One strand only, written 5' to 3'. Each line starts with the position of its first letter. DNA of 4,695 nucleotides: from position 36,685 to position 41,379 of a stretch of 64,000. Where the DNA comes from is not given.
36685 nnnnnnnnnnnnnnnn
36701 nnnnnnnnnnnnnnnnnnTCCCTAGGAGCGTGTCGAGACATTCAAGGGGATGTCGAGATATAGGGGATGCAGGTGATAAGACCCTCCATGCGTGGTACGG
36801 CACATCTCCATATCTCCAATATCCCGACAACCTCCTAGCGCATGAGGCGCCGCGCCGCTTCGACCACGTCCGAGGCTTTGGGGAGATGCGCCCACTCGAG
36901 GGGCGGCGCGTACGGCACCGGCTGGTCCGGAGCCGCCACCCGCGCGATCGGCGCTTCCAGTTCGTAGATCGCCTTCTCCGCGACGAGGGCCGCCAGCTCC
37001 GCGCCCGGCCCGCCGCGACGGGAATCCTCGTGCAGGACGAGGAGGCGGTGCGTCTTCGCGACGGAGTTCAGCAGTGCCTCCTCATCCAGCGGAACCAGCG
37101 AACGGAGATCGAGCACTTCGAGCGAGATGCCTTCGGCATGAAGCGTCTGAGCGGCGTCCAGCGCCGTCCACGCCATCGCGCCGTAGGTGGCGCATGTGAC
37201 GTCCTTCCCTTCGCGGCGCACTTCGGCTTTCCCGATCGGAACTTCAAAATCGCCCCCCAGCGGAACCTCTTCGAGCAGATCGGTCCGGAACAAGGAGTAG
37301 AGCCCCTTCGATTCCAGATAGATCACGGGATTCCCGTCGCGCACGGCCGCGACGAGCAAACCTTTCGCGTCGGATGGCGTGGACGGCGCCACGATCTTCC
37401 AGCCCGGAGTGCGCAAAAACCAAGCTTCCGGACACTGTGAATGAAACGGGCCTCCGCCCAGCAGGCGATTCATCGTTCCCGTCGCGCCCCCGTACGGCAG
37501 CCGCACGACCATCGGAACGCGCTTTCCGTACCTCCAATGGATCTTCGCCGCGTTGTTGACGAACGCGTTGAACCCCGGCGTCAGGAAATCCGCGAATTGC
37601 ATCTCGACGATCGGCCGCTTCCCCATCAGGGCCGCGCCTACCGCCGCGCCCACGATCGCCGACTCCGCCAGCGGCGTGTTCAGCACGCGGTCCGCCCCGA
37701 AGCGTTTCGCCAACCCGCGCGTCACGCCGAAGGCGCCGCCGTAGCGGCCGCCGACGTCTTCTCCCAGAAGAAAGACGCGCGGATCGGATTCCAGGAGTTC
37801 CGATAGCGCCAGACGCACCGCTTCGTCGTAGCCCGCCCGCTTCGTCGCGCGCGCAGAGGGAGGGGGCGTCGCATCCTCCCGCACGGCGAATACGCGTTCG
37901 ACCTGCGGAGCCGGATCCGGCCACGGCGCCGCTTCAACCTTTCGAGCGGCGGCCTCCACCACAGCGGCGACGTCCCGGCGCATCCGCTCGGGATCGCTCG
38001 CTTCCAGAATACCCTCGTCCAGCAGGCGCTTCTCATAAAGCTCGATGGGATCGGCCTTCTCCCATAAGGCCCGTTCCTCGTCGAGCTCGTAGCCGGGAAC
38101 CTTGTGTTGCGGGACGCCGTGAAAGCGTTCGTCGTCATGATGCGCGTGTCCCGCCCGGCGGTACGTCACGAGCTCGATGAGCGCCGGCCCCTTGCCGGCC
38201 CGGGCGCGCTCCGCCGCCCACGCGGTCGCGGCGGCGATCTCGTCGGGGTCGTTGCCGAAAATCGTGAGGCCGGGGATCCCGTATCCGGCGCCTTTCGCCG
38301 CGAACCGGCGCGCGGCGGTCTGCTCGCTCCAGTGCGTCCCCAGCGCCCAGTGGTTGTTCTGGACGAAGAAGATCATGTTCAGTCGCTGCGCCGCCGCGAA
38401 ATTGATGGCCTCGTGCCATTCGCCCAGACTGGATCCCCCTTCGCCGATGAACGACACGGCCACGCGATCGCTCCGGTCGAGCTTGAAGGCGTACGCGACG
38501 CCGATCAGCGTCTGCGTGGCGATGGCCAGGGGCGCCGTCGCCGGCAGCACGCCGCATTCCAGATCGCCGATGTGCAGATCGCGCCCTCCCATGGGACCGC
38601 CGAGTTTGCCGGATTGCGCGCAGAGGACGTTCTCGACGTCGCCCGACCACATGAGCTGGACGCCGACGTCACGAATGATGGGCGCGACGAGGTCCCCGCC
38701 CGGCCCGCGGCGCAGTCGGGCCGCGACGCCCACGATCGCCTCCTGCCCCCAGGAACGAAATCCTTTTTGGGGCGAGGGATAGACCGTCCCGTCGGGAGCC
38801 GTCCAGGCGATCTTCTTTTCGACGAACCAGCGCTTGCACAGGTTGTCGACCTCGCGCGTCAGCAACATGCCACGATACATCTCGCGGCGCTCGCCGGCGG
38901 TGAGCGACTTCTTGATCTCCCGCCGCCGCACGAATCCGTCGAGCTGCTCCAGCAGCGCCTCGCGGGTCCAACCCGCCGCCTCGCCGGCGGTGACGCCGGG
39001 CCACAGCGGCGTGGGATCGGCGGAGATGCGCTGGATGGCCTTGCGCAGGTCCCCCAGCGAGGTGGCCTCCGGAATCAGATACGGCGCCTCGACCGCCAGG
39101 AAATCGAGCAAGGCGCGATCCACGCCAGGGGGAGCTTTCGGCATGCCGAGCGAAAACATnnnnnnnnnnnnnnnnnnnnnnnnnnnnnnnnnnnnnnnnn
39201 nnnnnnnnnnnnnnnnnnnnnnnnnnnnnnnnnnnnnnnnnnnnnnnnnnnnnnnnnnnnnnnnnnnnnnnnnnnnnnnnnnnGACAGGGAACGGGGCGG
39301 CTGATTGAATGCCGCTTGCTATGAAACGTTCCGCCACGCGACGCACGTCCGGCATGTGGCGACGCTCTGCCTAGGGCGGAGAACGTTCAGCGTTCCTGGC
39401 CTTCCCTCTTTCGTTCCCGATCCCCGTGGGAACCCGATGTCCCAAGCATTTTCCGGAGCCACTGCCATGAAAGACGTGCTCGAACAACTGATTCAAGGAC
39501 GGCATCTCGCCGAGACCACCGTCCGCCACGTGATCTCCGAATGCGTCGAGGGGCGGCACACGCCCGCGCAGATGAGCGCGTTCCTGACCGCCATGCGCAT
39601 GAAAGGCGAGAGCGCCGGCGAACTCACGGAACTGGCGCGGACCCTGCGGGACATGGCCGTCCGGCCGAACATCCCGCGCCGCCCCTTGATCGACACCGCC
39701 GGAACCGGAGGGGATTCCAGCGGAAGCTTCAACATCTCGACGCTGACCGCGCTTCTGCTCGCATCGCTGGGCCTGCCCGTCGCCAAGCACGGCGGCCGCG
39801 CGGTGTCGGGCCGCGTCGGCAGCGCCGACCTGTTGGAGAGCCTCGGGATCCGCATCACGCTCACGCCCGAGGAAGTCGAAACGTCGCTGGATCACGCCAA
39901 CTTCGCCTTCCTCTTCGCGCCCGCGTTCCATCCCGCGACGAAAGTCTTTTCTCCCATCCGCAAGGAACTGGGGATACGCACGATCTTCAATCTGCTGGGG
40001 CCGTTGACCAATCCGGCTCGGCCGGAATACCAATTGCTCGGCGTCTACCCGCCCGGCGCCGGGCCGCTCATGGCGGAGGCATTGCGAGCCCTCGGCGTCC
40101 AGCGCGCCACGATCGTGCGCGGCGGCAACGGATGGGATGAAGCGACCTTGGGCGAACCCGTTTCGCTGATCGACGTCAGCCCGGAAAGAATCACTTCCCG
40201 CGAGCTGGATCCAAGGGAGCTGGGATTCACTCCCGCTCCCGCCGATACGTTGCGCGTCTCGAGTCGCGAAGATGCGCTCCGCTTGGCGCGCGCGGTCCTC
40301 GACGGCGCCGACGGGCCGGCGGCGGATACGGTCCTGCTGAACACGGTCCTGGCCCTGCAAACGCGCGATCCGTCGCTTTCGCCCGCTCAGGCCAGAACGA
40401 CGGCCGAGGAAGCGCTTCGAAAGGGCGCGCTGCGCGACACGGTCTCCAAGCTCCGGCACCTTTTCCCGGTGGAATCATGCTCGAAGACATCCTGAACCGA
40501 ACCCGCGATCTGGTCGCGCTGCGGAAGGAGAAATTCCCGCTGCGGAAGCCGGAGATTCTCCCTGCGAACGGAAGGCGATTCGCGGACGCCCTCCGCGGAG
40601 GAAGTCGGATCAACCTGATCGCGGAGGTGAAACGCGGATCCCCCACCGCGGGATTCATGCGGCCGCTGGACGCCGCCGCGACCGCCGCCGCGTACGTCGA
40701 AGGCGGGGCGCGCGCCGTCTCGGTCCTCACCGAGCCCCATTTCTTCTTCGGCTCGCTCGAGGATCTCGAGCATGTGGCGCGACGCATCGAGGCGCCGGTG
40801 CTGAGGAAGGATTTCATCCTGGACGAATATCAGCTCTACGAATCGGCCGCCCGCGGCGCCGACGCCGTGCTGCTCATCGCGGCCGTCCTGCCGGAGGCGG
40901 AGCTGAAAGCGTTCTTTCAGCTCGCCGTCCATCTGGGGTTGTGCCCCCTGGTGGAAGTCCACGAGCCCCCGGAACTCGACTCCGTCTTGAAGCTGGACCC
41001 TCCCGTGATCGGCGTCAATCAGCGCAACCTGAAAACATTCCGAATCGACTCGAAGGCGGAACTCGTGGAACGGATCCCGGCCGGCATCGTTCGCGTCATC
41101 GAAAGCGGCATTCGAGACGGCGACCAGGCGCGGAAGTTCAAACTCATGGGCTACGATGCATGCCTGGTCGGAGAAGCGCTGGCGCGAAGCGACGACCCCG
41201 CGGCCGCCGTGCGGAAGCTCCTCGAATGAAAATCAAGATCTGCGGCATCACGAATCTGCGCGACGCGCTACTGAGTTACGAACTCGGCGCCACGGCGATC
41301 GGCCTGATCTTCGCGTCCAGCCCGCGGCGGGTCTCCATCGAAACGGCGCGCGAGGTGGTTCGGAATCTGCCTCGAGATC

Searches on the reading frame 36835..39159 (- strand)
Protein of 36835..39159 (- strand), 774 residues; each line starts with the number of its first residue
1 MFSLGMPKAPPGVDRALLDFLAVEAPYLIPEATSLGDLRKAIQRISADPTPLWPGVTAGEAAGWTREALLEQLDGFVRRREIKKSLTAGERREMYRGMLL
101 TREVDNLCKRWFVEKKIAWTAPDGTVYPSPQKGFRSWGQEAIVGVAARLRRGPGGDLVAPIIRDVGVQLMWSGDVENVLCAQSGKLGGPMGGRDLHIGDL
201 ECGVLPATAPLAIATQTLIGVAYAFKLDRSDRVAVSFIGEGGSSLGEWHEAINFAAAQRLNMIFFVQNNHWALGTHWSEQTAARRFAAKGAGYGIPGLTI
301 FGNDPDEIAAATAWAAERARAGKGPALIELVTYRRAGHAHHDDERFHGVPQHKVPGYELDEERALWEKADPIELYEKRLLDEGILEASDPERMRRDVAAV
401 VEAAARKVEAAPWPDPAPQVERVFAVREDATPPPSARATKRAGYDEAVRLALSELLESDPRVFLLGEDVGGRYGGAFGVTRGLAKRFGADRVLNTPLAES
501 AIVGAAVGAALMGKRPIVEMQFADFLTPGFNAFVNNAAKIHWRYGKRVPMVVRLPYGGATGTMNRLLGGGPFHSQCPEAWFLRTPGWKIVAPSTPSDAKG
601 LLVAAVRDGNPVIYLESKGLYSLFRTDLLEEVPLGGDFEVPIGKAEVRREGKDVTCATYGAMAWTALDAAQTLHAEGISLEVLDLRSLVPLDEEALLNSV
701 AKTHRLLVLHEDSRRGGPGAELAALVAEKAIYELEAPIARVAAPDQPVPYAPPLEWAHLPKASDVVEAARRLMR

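Call 55: search_protein_families(library=pfam, proteins=[window:36835-39159:-], max_evalue=0.0001)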
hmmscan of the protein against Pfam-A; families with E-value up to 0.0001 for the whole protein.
window:36835-39159:- (774 aa): 3 families
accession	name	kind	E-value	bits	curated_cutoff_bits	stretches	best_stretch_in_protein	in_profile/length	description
PF00676.26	E1_dh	-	7.5e-57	193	22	1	137-416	30-299/300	Dehydrogenase E1 component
PF02780.25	Transketolase_C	-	1.4e-36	125.6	25.9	1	643-765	1-124/124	Transketolase, C-terminal domain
PF02779.29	Transket_pyr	-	1.1e-34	120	27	1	444-621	5-172/174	Transketolase, pyrimidine binding domain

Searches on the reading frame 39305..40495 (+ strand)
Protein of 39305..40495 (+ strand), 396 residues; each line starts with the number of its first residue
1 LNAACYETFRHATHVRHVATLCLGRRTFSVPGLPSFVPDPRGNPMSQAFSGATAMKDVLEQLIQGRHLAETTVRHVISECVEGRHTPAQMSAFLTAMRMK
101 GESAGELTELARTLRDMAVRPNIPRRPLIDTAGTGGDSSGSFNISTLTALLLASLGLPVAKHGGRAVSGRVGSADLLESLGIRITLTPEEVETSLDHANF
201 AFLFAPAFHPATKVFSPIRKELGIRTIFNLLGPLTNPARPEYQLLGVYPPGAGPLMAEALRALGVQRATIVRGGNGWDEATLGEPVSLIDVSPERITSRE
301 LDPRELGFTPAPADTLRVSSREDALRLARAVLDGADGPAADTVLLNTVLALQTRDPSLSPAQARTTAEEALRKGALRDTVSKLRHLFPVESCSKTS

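Call 55: search_protein_families(library=pfam, proteins=[window:39305-40495:+], max_evalue=0.0001)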
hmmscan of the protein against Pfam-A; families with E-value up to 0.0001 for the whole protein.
window:39305-40495:+ (396 aa): 2 families
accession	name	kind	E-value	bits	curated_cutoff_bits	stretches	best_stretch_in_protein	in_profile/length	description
PF00591.27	Glycos_transf_3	-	1.5e-72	244.7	27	1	127-375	3-251/253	Glycosyl transferase family, a/b domain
PF02885.22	Glycos_trans_3N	-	8.2e-18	64.4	26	1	56-117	1-62/63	Glycosyl transferase family, helical bundle domain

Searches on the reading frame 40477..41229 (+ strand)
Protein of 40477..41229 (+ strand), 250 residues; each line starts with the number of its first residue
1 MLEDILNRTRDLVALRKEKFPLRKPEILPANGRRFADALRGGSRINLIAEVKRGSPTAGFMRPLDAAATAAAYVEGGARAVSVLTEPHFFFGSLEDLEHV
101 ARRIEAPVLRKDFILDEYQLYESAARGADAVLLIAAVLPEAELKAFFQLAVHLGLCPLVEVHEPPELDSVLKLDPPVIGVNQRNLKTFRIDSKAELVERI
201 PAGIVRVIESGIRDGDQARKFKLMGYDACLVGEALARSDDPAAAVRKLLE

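Call 55: search_protein_families(library=pfam, proteins=[window:40477-41229:+], max_evalue=0.0001)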
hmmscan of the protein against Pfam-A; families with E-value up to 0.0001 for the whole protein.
window:40477-41229:+ (250 aa): 1 family
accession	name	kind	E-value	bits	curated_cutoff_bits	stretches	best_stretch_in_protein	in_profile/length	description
PF00218.27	IGPS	-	3.5e-66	223.4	27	1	2-248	1-254/254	Indole-3-glycerol phosphate synthase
